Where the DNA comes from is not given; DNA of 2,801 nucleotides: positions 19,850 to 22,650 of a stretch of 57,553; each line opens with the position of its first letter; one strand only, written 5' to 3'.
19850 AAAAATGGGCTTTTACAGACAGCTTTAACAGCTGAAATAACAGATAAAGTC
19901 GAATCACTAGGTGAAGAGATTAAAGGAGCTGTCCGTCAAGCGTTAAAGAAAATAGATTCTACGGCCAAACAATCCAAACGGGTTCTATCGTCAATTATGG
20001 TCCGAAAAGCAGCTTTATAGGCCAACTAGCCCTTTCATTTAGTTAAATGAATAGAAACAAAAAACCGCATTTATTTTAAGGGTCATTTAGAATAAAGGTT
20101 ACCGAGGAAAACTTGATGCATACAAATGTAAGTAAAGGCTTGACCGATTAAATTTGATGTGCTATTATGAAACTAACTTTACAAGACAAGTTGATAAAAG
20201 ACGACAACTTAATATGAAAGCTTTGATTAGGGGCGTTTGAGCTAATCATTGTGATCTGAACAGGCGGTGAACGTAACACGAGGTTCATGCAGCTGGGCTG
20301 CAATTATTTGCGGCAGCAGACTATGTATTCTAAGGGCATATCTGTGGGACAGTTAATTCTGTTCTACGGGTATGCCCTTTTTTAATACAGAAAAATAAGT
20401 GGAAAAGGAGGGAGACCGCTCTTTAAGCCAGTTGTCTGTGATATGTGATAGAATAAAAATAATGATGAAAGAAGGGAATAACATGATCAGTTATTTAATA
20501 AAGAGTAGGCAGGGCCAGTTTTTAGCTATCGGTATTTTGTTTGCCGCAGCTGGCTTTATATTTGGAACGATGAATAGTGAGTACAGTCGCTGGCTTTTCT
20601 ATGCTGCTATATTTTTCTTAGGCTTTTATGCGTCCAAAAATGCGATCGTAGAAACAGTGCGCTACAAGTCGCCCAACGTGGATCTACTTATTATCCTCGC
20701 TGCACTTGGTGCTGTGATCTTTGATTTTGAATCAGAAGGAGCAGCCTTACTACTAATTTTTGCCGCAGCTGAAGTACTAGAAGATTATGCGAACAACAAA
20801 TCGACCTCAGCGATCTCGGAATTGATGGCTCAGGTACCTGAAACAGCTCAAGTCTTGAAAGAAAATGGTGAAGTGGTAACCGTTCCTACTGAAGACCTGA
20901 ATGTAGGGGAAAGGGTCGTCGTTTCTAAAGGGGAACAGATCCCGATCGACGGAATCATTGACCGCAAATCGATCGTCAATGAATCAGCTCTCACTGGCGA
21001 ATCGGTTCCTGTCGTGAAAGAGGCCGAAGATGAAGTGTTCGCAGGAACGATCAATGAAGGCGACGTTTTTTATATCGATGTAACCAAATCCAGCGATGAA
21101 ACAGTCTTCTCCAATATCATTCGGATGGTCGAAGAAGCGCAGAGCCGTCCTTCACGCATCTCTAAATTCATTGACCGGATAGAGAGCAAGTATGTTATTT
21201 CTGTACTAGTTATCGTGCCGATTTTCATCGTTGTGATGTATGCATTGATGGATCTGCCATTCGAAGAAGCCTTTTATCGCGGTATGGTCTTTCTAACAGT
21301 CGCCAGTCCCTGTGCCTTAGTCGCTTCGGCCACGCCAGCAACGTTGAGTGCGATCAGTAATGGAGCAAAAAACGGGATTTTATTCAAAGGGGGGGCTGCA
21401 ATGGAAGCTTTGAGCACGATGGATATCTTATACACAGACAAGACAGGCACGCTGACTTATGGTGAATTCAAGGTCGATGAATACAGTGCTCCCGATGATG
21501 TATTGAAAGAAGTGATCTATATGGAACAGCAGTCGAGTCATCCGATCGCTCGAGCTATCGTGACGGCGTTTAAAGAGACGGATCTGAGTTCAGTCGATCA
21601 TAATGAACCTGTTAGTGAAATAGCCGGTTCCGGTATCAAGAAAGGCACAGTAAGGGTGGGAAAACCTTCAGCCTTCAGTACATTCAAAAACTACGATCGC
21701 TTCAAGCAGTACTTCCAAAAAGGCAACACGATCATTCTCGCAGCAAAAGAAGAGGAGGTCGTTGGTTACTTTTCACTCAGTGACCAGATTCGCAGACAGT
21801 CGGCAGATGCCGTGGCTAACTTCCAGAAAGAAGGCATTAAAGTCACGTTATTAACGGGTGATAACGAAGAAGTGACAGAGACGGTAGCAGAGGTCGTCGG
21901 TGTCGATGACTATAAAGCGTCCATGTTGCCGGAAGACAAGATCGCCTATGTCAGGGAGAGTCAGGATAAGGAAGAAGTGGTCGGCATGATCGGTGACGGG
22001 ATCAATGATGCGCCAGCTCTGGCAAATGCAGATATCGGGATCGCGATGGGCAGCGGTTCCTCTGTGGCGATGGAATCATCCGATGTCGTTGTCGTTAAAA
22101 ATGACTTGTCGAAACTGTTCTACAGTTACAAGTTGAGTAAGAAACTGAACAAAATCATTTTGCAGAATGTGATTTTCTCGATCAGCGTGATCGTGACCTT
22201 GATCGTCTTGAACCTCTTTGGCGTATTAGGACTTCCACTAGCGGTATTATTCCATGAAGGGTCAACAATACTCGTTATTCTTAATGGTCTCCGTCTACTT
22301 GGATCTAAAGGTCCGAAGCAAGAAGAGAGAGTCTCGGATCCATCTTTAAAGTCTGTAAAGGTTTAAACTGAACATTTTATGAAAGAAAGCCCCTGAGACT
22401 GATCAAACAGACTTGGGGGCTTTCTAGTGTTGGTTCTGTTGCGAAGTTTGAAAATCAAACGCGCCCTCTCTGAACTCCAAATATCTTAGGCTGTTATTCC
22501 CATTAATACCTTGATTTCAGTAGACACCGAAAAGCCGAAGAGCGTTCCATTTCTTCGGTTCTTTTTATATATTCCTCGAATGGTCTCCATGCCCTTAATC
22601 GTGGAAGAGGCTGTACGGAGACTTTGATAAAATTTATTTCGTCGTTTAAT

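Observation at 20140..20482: Long structured leader with intrinsic terminator upstream of a P1B-4 (SPC-motif) metal ATPase: candidate Co/Ni-type riboswitch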

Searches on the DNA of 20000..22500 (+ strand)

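Call 4: search_rna_families(source=window, start=20000, end=20600, threshold=evalue, max_evalue=1, show_alignments=3)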
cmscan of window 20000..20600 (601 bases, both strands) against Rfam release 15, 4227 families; matches with E-value up to 1: 2.
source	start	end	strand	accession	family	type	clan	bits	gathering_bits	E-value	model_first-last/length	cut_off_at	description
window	20246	20354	+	RF02683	NiCo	Cis-reg; riboswitch;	CL00122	60.1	37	2.4e-13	1-96/96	no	NiCo (Nickel/Cobalt) riboswitch aptamer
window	20497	20511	+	RF02914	DUF805b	Cis-reg;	CL00115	14.1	35.6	0.4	1-35/35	no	DUF805b RNA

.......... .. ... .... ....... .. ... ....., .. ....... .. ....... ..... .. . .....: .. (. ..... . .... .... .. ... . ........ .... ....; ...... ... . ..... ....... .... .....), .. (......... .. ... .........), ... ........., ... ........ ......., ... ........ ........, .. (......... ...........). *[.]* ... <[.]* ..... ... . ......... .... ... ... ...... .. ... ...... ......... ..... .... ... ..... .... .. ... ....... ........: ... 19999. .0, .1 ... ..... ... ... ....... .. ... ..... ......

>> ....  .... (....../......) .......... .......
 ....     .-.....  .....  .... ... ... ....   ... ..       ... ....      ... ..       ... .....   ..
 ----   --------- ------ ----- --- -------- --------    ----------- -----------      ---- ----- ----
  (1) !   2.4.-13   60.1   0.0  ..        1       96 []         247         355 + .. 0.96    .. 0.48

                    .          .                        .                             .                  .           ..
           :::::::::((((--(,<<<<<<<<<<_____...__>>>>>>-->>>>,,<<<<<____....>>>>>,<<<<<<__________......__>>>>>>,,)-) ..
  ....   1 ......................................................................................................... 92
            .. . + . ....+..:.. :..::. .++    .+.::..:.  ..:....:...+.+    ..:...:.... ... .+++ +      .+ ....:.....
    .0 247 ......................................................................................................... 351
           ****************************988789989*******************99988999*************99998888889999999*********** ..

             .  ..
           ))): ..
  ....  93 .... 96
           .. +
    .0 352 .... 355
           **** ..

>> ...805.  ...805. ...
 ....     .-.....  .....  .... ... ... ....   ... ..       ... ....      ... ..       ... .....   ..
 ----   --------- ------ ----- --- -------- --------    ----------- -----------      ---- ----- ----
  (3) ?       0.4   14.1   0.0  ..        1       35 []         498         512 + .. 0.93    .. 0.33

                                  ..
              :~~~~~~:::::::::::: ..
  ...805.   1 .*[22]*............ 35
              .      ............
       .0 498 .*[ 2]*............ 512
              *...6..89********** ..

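Call 10: search_dna_similar(query=window:20000-22500:+, collection=plasmids, mode=near, max_rows=25)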
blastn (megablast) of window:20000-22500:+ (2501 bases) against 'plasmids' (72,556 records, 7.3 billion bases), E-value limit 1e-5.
Records with a match: 977; places in all: 2146; records where one place covers at least 80% of the query: 47.
Best place of each record, by identity: >=99% 500; 95-99% 461; 90-95% 16.
By first word of the organism name: Enterococcus 503; Lactococcus 355; Listeria 50; Lactiplantibacillus 36; Pediococcus 18; Streptococcus 4; Tetragenococcus 3; Levilactobacillus 2; Lentilactobacillus 1; Latilactobacillus 1; and 4 more.
By predicted mobility (MOB-suite, as given by PLSDB): mobilizable 501; conjugative 294; non-mobilizable 182.
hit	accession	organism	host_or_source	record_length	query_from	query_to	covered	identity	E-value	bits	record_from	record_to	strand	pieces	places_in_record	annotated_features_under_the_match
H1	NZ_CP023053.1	Listeria monocytogenes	environmental,environmental swab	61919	1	2501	100%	100.0%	0e+0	4614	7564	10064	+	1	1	cation-translocating P-type ATPase | UPF0236 family transposase-like protein | IS6 family transposase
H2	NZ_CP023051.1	Listeria monocytogenes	environmental,environmental swab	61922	1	2501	100%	100.0%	0e+0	4614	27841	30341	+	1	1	cation-translocating P-type ATPase | UPF0236 family transposase-like protein | IS6 family transposase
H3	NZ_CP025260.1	Listeria monocytogenes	meat processing facility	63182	1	2501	100%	100.0%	0e+0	4614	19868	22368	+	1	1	cation-translocating P-type ATPase | UPF0236 family transposase-like protein | IS6 family transposase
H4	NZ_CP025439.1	Listeria monocytogenes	meat processing facility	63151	1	2501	100%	100.0%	0e+0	4614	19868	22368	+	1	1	cation-translocating P-type ATPase | UPF0236 family transposase-like protein | IS6 family transposase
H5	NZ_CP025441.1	Listeria monocytogenes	meat processing facility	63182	1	2501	100%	100.0%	0e+0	4614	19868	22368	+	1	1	cation-translocating P-type ATPase | UPF0236 family transposase-like protein | IS6 family transposase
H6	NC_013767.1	Listeria monocytogenes 08-5578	-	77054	1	2501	100%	100.0%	0e+0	4614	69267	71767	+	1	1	cation-translocating P-type ATPase | UPF0236 family transposase-like protein | IS6 family transposase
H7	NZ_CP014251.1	Listeria monocytogenes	food,cheese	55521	1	2501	100%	100.0%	0e+0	4614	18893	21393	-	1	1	cation-translocating P-type ATPase | UPF0236 family transposase-like protein | IS6-like element ISS1N family transposase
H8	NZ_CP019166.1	Listeria monocytogenes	Beef Deli Slices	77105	1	2501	100%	100.0%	0e+0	4614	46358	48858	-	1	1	cation-translocating P-type ATPase | UPF0236 family transposase-like protein | IS6 family transposase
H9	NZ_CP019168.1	Listeria monocytogenes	blood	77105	1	2501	100%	100.0%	0e+0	4614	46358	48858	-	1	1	cation-translocating P-type ATPase | UPF0236 family transposase-like protein | IS6 family transposase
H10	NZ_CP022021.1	Listeria monocytogenes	environmental,environmental swab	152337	1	2501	100%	100.0%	0e+0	4614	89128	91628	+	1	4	cation-translocating P-type ATPase | UPF0236 family transposase-like protein | IS6-like element ISS1N family transposase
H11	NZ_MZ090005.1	Listeria monocytogenes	-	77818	1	2501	100%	100.0%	0e+0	4614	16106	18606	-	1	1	cation-translocating P-type ATPase | UPF0236 family transposase-like protein | IS6-like element ISS1N family transposase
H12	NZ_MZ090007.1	Listeria monocytogenes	-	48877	1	2501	100%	100.0%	0e+0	4614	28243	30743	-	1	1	cation-translocating P-type ATPase | UPF0236 family transposase-like protein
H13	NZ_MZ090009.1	Listeria monocytogenes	-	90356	1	2501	100%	100.0%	0e+0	4614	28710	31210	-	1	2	cation-translocating P-type ATPase | UPF0236 family transposase-like protein | IS6-like element ISS1N family transposase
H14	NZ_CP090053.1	Listeria monocytogenes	Salmon processing facility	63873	1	2501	100%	100.0%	0e+0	4614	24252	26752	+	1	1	cation-translocating P-type ATPase | UPF0236 family transposase-like protein | IS6-like element ISS1N family transposase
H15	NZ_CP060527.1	Listeria monocytogenes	-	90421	1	2501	100%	100.0%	0e+0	4614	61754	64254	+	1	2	cation-translocating P-type ATPase | UPF0236 family transposase-like protein | IS6-like element ISS1N family transposase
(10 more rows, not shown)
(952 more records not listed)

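Call 12: get_annotated_region(hit=H6, flank=4000)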
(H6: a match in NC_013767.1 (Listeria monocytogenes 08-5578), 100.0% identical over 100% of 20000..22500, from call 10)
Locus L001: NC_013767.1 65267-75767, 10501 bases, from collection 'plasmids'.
description: Listeria monocytogenes 08-5578 plasmid pLM5578, complete sequence
organism: Listeria monocytogenes 08-5578 (NCBI taxid 653938)
taxonomy: Bacteria; Bacillota; Bacilli; Bacillales; Listeriaceae; Listeria; Listeria monocytogenes; Listeria monocytogenes 08-5578
host: -; source: -; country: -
typing (MOB-suite, as given by PLSDB): conjugative; replicon rep_cluster_2446; relaxase MOBP; mating-pair formation MPF_T
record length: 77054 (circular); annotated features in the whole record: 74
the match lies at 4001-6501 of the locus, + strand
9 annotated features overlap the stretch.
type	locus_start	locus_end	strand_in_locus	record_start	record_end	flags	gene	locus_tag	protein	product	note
CDS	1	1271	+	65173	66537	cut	-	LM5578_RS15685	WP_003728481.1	FAD-dependent oxidoreductase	-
CDS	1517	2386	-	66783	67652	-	-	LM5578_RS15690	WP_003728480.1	glycine betaine ABC transporter substrate-binding protein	-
CDS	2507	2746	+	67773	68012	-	-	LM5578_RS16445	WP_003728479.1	DUF6339 family protein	-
CDS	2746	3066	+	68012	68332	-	-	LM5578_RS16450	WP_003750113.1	DUF6339 family protein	-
CDS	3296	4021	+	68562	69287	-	-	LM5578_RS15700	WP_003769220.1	UPF0236 family transposase-like protein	-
CDS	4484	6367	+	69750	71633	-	-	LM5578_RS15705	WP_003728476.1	cation-translocating P-type ATPase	-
CDS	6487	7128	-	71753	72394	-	-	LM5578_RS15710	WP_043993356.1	IS6 family transposase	-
CDS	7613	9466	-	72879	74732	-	-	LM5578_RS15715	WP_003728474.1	DUF87 domain-containing protein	-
CDS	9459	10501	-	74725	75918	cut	-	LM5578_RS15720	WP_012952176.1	SIR2 family protein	-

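Call 13: search_dna_similar(query=window:20130-20482:+, collection=plasmids, mode=distant, max_rows=40, rows=spread)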
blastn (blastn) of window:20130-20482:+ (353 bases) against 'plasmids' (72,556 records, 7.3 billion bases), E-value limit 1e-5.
Records with a match: 59; places in all: 61; records where one place covers at least 80% of the query: 47.
Best place of each record, by identity: >=99% 44; 95-99% 3; 80-90% 12.
By first word of the organism name: Listeria 49; Enterococcus 8; Carnobacterium 2.
By predicted mobility (MOB-suite, as given by PLSDB): mobilizable 35; conjugative 18; non-mobilizable 6.
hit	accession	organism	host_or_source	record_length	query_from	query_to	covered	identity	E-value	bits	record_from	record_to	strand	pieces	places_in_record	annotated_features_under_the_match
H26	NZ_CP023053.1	Listeria monocytogenes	environmental,environmental swab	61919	1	353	100%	100.0%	2e-180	637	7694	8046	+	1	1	none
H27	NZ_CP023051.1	Listeria monocytogenes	environmental,environmental swab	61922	1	353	100%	100.0%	2e-180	637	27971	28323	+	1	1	none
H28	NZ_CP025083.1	Listeria monocytogenes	meat processing facility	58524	1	353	100%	100.0%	2e-180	637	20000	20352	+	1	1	none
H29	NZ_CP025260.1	Listeria monocytogenes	meat processing facility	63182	1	353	100%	100.0%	2e-180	637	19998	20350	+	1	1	none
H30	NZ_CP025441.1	Listeria monocytogenes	meat processing facility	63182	1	353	100%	100.0%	2e-180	637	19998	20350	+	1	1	none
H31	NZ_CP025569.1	Listeria monocytogenes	-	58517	1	353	100%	100.0%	2e-180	637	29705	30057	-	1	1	none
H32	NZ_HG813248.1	Listeria monocytogenes R479a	-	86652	1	353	100%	100.0%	2e-180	637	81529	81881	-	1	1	none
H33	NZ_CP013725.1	Listeria monocytogenes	Homo sapiens,blood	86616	1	353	100%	100.0%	2e-180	637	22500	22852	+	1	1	none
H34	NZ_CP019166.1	Listeria monocytogenes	Beef Deli Slices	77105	1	353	100%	100.0%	2e-180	637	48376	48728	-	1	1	none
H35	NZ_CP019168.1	Listeria monocytogenes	blood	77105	1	353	100%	100.0%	2e-180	637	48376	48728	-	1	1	none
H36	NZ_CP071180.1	Listeria innocua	bacterial culture,food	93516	1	353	100%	100.0%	2e-180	637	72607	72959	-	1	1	none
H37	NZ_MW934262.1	Listeria innocua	-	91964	1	353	100%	100.0%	2e-180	637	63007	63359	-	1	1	none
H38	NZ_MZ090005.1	Listeria monocytogenes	-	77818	1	353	100%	100.0%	2e-180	637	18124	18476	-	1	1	none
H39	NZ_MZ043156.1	Listeria monocytogenes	-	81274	1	353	100%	100.0%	2e-180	637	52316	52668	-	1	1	none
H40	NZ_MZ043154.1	Listeria monocytogenes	-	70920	1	353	100%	100.0%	2e-180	637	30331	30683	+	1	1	none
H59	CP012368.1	Enterococcus durans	-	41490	114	255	40%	86.8%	4e-38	165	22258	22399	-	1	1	none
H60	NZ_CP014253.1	Listeria monocytogenes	food,fire pearl white nectarine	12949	114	255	40%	86.8%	4e-38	165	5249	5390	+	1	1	none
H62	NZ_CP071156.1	Listeria innocua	bacterial culture,food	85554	114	255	40%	86.1%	2e-36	160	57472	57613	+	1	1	none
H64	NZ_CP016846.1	Carnobacterium maltaromaticum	cell culture,poultry meat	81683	125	255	37%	85.2%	1e-31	143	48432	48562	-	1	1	none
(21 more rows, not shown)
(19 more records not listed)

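Call 15: get_annotated_region(hit=H60, flank=3500)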
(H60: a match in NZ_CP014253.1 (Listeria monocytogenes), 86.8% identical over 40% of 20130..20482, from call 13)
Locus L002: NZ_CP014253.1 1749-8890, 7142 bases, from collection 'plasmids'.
description: Listeria monocytogenes strain CFSAN023459 plasmid CFSAN023459_01, complete sequence
organism: Listeria monocytogenes (NCBI taxid 1639)
taxonomy: Bacteria; Bacillota; Bacilli; Bacillales; Listeriaceae; Listeria; Listeria monocytogenes
host: -; source: food,fire pearl white nectarine; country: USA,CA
typing (MOB-suite, as given by PLSDB): non-mobilizable
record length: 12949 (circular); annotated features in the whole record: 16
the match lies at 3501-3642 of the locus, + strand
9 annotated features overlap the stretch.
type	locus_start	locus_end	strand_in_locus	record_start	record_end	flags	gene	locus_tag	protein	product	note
CDS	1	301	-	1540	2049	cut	-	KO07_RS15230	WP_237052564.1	hypothetical protein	-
CDS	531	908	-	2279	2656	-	-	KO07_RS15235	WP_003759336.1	hypothetical protein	-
CDS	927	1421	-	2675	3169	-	-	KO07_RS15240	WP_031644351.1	hypothetical protein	-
CDS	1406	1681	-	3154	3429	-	-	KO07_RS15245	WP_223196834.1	hypothetical protein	-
CDS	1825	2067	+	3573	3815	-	-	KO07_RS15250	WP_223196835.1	hypothetical protein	-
CDS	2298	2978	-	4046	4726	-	-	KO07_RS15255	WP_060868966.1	IS6 family transposase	-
CDS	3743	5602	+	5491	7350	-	-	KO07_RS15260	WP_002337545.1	heavy metal translocating P-type ATPase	-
CDS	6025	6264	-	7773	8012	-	-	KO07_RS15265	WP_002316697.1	hypothetical protein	-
CDS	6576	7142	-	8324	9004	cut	-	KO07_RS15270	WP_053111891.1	IS6-like element IS1216 family transposase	GO:0006313 - DNA transposition [Evidence IEA]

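Call 16: get_annotated_region(hit=H64, flank=3500)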
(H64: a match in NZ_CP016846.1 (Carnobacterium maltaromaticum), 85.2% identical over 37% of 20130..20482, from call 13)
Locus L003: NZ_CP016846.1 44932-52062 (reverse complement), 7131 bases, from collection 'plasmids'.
description: Carnobacterium maltaromaticum strain TMW 2.1581 plasmid pL21581-2, complete sequence
organism: Carnobacterium maltaromaticum (NCBI taxid 2751)
taxonomy: Bacteria; Bacillota; Bacilli; Lactobacillales; Carnobacteriaceae; Carnobacterium; Carnobacterium maltaromaticum
host: -; source: cell culture,poultry meat; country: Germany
typing (MOB-suite, as given by PLSDB): non-mobilizable
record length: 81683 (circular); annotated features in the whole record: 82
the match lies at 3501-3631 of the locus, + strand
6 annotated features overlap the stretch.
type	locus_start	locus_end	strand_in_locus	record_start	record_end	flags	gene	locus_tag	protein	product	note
CDS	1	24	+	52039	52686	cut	lgt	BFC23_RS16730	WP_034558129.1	prolipoprotein diacylglyceryl transferase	GO:0009249 - protein lipoylation [Evidence IEA]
CDS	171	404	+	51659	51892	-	-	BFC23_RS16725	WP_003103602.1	heavy-metal-associated domain-containing protein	-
CDS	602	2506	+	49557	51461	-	-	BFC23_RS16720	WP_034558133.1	heavy metal translocating P-type ATPase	-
CDS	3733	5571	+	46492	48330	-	-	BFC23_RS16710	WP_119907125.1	heavy metal translocating P-type ATPase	-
CDS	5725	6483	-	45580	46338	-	fetB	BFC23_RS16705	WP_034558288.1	iron export ABC transporter permease subunit FetB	-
CDS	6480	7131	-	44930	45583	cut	-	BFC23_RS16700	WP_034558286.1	ATP-binding cassette domain-containing protein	-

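Call 17: get_annotated_region(hit=H59, flank=3500)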
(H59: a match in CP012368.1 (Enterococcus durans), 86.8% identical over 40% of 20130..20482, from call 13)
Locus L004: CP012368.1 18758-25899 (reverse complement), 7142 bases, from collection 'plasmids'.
description: Enterococcus durans strain KLDS6.0933 plasmid unnamed 2, complete sequence
organism: Enterococcus durans (NCBI taxid 53345)
taxonomy: Bacteria; Bacillota; Bacilli; Lactobacillales; Enterococcaceae; Enterococcus; Enterococcus durans
host: -; source: -; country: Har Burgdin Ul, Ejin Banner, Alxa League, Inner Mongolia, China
typing (MOB-suite, as given by PLSDB): mobilizable; replicon rep_cluster_183,rep_cluster_185; relaxase MOBV
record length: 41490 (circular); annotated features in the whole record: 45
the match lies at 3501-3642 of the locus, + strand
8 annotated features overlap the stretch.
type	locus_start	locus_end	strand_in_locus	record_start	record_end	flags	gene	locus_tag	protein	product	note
CDS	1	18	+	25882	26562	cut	-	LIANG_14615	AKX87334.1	transposase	-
CDS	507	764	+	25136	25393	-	-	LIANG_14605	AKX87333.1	hypothetical protein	-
CDS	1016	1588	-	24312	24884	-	-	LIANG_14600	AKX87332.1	DNA invertase Pin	-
CDS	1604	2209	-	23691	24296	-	-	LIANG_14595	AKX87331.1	cell filamentation protein Fic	-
CDS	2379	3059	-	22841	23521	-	-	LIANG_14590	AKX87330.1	transposase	-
CDS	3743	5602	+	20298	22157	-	-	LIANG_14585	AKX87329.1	ATPase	-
CDS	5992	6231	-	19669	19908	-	-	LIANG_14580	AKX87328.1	hypothetical protein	-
CDS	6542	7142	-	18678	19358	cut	-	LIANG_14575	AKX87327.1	transposase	-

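Call 18: get_annotated_region(hit=H62, flank=3500)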
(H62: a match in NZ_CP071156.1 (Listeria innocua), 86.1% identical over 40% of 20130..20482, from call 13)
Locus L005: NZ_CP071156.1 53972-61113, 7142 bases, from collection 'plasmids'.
description: Listeria innocua strain LI42 plasmid pLI42, complete sequence
organism: Listeria innocua (NCBI taxid 1642)
taxonomy: Bacteria; Bacillota; Bacilli; Bacillales; Listeriaceae; Listeria; Listeria innocua
host: -; source: bacterial culture,food; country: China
typing (MOB-suite, as given by PLSDB): mobilizable; replicon rep_cluster_110,rep_cluster_1118; relaxase MOBP,MOBP
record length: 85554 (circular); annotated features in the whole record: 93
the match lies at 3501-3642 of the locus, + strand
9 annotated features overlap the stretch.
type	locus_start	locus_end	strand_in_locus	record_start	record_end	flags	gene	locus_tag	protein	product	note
CDS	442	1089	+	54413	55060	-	-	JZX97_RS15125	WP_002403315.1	type A-8 chloramphenicol O-acetyltransferase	-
predicted_resistance_gene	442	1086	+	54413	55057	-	catA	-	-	type A-8 chloramphenicol O-acetyltransferase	predicted by amrfinderplus; class PHENICOL; identity 100.0%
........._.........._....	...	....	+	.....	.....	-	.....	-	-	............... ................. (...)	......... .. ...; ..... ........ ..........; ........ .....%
CDS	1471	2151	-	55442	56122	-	-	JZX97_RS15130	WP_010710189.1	IS6-like element IS1216 family transposase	GO:0006313 - DNA transposition [Evidence IEA]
CDS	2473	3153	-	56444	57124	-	-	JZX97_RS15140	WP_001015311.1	IS6-like element IS1216 family transposase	GO:0006313 - DNA transposition [Evidence IEA]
CDS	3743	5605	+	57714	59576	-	-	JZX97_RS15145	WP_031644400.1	heavy metal translocating P-type ATPase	-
CDS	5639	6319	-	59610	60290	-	-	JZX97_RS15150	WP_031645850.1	IS6 family transposase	-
CDS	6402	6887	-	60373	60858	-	-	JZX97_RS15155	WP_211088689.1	helix-turn-helix transcriptional regulator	-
CDS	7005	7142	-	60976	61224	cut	-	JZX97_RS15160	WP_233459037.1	hypothetical protein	-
